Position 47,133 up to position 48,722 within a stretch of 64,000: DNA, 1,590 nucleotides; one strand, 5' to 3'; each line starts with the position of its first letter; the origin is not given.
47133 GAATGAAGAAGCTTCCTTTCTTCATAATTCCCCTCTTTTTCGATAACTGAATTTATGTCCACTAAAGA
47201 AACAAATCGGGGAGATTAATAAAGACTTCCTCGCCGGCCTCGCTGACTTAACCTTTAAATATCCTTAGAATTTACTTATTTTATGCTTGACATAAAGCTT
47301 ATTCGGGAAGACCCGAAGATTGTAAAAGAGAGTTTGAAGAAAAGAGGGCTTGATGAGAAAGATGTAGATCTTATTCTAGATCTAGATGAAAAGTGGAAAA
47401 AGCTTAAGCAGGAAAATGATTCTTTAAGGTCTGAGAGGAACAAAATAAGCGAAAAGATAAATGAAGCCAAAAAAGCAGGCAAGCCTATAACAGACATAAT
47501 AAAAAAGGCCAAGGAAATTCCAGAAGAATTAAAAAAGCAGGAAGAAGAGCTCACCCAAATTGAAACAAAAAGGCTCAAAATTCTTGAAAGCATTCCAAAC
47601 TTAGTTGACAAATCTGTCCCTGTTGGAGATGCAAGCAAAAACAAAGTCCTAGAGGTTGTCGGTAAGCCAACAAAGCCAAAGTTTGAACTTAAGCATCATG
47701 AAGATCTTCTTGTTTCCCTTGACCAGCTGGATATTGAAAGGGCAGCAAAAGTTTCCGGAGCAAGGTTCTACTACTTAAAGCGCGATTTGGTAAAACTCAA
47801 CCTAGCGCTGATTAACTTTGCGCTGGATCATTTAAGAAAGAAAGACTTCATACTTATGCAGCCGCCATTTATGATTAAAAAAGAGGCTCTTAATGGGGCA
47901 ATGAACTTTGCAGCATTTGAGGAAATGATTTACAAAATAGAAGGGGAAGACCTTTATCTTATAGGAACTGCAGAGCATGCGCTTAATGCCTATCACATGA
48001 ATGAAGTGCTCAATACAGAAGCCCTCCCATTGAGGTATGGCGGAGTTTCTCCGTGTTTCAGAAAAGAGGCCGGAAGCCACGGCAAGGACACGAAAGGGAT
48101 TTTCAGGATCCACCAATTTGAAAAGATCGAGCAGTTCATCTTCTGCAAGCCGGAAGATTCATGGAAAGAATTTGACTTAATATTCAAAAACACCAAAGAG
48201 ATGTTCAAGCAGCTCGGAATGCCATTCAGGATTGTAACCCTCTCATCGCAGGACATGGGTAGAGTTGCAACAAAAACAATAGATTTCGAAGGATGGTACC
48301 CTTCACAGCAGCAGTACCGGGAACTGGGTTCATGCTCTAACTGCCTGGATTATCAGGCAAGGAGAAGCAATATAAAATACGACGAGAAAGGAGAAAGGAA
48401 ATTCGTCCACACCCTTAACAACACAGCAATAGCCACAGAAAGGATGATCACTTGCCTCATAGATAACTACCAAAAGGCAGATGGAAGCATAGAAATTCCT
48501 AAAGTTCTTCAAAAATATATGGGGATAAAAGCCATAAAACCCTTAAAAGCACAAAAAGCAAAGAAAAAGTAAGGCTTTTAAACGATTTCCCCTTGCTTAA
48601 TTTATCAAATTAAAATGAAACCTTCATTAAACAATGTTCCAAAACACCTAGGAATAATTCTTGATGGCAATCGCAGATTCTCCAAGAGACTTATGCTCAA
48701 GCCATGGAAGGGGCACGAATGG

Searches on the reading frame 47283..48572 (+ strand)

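Call 62: search_protein_families(library=pfam, proteins=[window:47283-48572:+], max_evalue=0.00001)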
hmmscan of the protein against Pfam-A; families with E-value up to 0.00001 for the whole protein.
window:47283-48572:+ (429 aa): 2 families
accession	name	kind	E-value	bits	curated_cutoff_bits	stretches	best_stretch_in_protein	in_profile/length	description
PF00587.30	tRNA-synt_2b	-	2.9e-43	148.4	29.3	1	221-396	8-179/179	tRNA synthetase class II core domain (G, H, P, S and T)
PF02403.27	Seryl_tRNA_N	-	3.8e-29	101.5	28.2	1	1-108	1-108/108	Seryl-tRNA synthetase N-terminal domain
